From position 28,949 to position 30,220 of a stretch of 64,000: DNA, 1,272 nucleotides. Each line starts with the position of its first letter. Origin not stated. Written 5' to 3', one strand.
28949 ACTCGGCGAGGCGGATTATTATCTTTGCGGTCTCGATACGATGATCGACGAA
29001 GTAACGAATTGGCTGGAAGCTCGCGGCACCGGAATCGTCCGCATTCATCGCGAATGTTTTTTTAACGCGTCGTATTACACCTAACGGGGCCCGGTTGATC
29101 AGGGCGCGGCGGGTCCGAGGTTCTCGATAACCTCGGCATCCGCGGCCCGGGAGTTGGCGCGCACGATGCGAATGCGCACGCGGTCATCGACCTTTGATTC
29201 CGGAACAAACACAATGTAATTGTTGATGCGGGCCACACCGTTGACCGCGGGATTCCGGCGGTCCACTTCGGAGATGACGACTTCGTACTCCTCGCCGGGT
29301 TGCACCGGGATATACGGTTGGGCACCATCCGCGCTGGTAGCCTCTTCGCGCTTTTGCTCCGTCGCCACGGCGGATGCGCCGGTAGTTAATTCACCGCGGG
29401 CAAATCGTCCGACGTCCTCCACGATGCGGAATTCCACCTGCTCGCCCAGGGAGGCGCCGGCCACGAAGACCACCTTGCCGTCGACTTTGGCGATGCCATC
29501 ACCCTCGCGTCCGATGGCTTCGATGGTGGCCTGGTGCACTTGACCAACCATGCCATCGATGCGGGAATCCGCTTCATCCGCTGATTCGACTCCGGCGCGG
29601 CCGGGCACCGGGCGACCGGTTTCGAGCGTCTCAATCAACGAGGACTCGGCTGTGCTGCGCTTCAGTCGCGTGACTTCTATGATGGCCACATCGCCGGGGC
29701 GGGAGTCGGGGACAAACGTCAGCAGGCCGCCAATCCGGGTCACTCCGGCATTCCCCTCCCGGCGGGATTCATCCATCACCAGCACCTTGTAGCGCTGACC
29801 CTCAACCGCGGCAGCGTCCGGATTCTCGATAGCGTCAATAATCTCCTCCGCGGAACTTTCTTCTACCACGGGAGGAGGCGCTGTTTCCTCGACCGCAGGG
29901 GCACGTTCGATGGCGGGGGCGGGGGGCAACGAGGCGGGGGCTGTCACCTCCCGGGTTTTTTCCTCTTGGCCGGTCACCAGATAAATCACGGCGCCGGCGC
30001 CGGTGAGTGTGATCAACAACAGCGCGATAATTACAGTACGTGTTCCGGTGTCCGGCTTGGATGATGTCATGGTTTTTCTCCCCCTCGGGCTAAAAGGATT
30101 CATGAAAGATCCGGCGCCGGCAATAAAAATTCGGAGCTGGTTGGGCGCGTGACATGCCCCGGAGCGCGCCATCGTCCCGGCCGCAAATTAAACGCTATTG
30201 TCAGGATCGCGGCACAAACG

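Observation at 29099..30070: Membrane-anchored protein with three tandem TRAM domains, divergently paired with rimO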

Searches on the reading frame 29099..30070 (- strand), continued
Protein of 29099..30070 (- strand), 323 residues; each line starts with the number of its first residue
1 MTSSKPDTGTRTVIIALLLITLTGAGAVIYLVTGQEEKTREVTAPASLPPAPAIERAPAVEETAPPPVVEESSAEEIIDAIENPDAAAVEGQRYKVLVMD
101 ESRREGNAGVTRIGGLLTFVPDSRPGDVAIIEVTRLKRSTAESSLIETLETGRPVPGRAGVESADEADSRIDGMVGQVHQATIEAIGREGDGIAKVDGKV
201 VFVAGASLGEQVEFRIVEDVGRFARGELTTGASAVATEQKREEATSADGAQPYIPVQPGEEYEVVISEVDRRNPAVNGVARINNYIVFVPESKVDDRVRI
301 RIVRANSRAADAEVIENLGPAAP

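Call 63: find_encoding_contigs(protein=P0017, flank=8000, max_places=2)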
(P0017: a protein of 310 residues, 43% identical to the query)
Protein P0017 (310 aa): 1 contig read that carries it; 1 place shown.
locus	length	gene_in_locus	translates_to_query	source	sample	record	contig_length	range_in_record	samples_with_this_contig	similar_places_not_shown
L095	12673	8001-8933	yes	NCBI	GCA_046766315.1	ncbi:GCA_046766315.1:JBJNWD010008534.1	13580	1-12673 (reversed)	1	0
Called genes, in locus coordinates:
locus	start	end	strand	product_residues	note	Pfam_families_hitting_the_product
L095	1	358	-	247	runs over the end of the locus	PF01487:DHquinase_I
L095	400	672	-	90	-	-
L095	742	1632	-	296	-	PF00781:DAGK_cat, PF19279:YegS_C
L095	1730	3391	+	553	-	PF02463:SMC_N, PF13476:AAA_23, PF13304:AAA_21 (faint)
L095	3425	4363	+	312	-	PF02899:Phage_int_SAM_1, PF00589:Phage_integrase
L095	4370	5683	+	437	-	PF04413:Glycos_transf_N, PF00534:Glycos_transf_1 (weak)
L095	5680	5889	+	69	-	PF09413:DUF2007 (weak)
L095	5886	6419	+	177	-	PF01923:Cob_adeno_trans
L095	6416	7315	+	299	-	PF01565:FAD_binding_4, PF02873:MurB_C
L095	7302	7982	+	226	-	PF00970:FAD_binding_6 (weak), PF00175:NAD_binding_1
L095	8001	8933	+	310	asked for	PF01938:TRAM (weak), PF21579:PabTrmU54_TRAM_dom (faint), PF01938:TRAM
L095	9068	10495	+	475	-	PF00309:Sigma54_AID, PF04963:Sigma54_CBD, PF04552:Sigma54_DBD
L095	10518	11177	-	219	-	PF07963:N_methyl, PF07596:SBP_bac_10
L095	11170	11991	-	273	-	-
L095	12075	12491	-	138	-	-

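Call 64: search_protein_families(library=pfam, proteins=[P0050, P0100, P0119, P0122, P0114, P0036, P0068, P0074, P0112, P0126], max_evalue=0.001)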
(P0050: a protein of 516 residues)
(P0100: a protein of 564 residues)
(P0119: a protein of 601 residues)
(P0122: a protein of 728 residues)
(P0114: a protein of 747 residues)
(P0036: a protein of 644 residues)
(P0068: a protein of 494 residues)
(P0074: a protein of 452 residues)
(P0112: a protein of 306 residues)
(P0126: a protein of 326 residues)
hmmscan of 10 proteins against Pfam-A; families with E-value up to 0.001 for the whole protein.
P0050 (516 aa): 1 family
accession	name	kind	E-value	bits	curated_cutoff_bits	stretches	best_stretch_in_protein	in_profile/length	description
PF01938.26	TRAM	-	1.3e-32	111.8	21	3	371-424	5-61/61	TRAM domain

P0100 (564 aa): 6 families
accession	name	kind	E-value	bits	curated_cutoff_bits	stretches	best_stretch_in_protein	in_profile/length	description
PF01938.26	TRAM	-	1.1e-18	67.3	21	2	401-457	4-59/61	TRAM domain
PF12796.13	Ank_2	-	1.6e-14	54.7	27.3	2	218-267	11-90/90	Ankyrin repeats (3 copies)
PF00023.36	Ank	-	4.2e-13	49.2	21.1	1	237-267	2-32/33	Ankyrin repeat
PF13857.12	Ank_5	-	1e-08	35.8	27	1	227-270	6-49/56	Ankyrin repeats (many copies)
PF13637.12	Ank_4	-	3.2e-08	34.1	22.7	0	218-257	11-50/50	Ankyrin repeats (many copies)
PF13606.12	Ank_3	-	3.4e-06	27.3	22.3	0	237-264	2-29/30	Ankyrin repeat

P0119 (601 aa): 8 families
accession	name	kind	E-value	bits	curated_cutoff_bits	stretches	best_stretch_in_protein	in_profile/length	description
PF12796.13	Ank_2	-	1.2e-77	257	27.3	6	269-354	7-89/90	Ankyrin repeats (3 copies)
PF00023.36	Ank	-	9.3e-62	201.9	21.1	5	326-355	3-32/33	Ankyrin repeat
PF13606.12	Ank_3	-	1.9e-52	168.7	22.3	3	194-222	2-30/30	Ankyrin repeat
PF13857.12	Ank_5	-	3.2e-48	161.6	27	5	316-364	7-55/56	Ankyrin repeats (many copies)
PF13637.12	Ank_4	-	7.6e-46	153.5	22.7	6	296-345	1-50/50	Ankyrin repeats (many copies)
PF01938.26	TRAM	-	1.2e-14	54.3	21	2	503-559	4-59/61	TRAM domain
PF23745.1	ANK_LRRK2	-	2.9e-13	50.2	27.5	1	268-354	7-93/130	LRRK2 ANK repeat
PF24521.3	Ank_KRIT1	-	2.7e-12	47.1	80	1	292-349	46-109/149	KRIT1 ankyrin-repeats domain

P0122 (728 aa): 3 families
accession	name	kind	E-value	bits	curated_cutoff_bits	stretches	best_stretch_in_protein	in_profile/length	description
PF03781.23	FGE-sulfatase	-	3.7e-41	141.9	23.3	1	275-492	4-253/255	Sulfatase-modifying factor enzyme 1-like domain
PF01938.26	TRAM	-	1.6e-13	50.7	21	2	630-686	4-59/61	TRAM domain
PF07661.19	MORN_2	-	8.9e-07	28.9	29.6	0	180-191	9-20/22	MORN repeat variant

P0114 (747 aa): 1 family
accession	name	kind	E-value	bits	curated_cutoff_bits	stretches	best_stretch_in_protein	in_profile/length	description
PF01938.26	TRAM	-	3.6e-27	94.5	21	2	34-91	1-61/61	TRAM domain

P0036 (644 aa): 2 families
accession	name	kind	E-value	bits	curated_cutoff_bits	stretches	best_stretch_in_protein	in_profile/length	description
PF01938.26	TRAM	-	5.8e-51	170.6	21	6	164-219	5-59/61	TRAM domain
PF16737.10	PHF12_MRG_bd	-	4.2e-05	23.5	27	0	167-180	9-22/40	PHD finger protein 12 MRG binding domain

P0068 (494 aa): 2 families
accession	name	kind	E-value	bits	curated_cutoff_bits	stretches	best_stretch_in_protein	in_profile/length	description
PF01938.26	TRAM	-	7.8e-46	154.2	21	5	244-301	4-60/61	TRAM domain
PF18693.7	TRAM_2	-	3.1e-05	24.5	27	0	70-123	12-60/63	TRAM domain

P0074 (452 aa): 1 family
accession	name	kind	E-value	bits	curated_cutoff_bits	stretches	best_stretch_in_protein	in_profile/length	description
PF01938.26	TRAM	-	1.6e-32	111.6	21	4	162-219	4-60/61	TRAM domain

P0112 (306 aa): 3 families
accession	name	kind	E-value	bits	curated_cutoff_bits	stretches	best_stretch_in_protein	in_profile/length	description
PF01938.26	TRAM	-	3.5e-18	65.7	21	2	161-219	2-60/61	TRAM domain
PF14237.11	GYF_2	-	1.5e-11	44.4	25.8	1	3-52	1-50/50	GYF domain 2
PF18693.7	TRAM_2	-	0.00033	21.2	27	0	270-297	28-55/63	TRAM domain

P0126 (326 aa): 1 family
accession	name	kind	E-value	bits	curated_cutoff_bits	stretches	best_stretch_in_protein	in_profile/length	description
PF01938.26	TRAM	-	6e-20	71.3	21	2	66-112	3-51/61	TRAM domain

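Call 66: find_encoding_contigs(protein=P0100, flank=6000, max_places=2)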
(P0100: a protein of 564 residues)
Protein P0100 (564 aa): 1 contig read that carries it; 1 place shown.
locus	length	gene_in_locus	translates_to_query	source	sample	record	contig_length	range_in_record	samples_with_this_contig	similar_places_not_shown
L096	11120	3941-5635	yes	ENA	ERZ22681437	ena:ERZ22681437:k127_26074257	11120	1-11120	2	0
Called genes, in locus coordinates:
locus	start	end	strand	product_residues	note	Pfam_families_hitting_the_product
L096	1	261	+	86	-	?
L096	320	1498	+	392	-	-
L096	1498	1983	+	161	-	-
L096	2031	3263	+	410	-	-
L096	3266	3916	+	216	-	-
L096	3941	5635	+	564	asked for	PF13857:Ank_5 (faint), PF00023:Ank (faint), PF12796:Ank_2 (weak), PF13606:Ank_3 (faint), PF13637:Ank_4 (faint), PF12796:Ank_2 (weak), PF01938:TRAM (weak)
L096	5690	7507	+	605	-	PF00023:Ank (faint), PF12796:Ank_2, PF13606:Ank_3 (faint), PF13857:Ank_5 (faint), PF12796:Ank_2, PF13637:Ank_4 (weak)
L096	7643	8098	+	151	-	PF03733:YccF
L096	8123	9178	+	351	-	PF08308:PEGA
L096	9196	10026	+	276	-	-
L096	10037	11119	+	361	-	?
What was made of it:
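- Secreted distant relatives are fused to ankyrin or FGE-sulfatase domains and are not next to comEC (calls 64, 66).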

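Call 68: search_solved_structures(query=L083:12403-13587:+, max_evalue=1, show_alignments=2)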
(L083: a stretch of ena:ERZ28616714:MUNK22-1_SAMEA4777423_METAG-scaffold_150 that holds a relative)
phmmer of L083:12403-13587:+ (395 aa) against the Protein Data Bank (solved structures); distinct sequences matched with E-value up to 1: 3.
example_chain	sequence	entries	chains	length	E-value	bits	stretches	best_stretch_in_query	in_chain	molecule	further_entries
9ic4_A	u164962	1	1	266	6.2e-16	61.4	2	31-119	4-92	Competence protein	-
30bt_A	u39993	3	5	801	5.5e-14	55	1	13-119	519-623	Beta-lactamase-like domain | ComEC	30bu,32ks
9vc6_A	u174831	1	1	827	0.3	13.1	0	33-116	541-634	Competence protein ComEC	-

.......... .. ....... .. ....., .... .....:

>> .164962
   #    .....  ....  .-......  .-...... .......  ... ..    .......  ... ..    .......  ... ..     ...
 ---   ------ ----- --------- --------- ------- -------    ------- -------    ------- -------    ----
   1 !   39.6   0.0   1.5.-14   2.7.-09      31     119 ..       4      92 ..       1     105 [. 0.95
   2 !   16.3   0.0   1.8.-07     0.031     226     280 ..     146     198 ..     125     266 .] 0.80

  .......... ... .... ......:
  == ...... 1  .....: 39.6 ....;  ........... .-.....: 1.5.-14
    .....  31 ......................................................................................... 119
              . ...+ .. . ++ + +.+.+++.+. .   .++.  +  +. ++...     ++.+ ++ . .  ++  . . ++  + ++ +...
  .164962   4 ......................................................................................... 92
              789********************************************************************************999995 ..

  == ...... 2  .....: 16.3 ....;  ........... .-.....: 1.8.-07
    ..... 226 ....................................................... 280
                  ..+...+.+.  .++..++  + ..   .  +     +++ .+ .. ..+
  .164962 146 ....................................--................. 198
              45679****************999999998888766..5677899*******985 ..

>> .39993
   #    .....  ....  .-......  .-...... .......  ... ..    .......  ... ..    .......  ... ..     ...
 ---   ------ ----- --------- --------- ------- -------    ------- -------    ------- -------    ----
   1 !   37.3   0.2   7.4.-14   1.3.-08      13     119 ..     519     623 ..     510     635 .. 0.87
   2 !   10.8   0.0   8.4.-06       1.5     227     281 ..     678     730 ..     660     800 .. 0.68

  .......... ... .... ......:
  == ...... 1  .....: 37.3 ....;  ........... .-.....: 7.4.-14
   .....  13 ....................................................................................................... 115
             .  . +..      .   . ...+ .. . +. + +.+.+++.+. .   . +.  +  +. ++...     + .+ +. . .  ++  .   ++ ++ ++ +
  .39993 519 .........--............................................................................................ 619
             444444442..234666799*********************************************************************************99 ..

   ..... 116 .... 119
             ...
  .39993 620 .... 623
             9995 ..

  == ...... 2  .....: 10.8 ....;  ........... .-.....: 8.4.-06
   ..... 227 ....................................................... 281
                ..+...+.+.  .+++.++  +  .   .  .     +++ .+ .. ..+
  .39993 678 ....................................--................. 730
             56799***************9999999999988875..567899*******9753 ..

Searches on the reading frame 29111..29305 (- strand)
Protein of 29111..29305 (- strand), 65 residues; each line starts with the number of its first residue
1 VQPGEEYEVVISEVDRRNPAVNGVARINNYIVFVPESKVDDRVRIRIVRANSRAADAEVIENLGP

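Call 18: search_protein_families(library=pfam, proteins=[window:29111-29305:-], max_evalue=0.1)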
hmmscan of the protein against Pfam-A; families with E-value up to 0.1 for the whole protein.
window:29111-29305:- (65 aa): 3 families
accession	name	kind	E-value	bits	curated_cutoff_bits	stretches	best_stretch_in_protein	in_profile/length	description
PF01938.26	TRAM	-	7.8e-10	38.9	21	1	3-60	4-61/61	TRAM domain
PF01939.22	NucS_C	-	0.0063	16.9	24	1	5-58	41-93/124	Endonuclease NucS C-terminal domain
PF24353.1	DUF7513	-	0.046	14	27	1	2-51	21-69/81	Domain of unknown function (DUF7513)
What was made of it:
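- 29111..29305 (-): TRAM repeat 3 (residues 256-320), with the family-specific DRRNP insertion. Pfam 38.9 bits alone (call 18).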

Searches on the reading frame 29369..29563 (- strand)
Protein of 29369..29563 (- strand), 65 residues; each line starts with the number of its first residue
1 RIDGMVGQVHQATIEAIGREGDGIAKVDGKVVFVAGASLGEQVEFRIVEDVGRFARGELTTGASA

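Call 18: search_protein_families(library=pfam, proteins=[window:29369-29563:-], max_evalue=0.1)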
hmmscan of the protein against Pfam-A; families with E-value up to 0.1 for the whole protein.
window:29369-29563:- (65 aa): 1 family
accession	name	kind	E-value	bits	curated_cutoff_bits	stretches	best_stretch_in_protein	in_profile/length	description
PF01938.26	TRAM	-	6.5e-12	45.6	21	1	5-59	3-60/61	TRAM domain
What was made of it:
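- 29381..29557 (-): TRAM repeat 2 (residues 172-230). Pfam 45.6 bits alone (call 18).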

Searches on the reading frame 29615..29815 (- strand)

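Call 18: search_protein_families(library=pfam, proteins=[window:29615-29815:-], max_evalue=0.1)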
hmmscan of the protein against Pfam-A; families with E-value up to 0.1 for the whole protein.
window:29615-29815:- (67 aa): 1 family
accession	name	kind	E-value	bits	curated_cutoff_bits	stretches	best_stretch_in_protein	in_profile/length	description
PF01938.26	TRAM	-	5.2e-07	29.9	21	1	5-60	4-60/61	TRAM domain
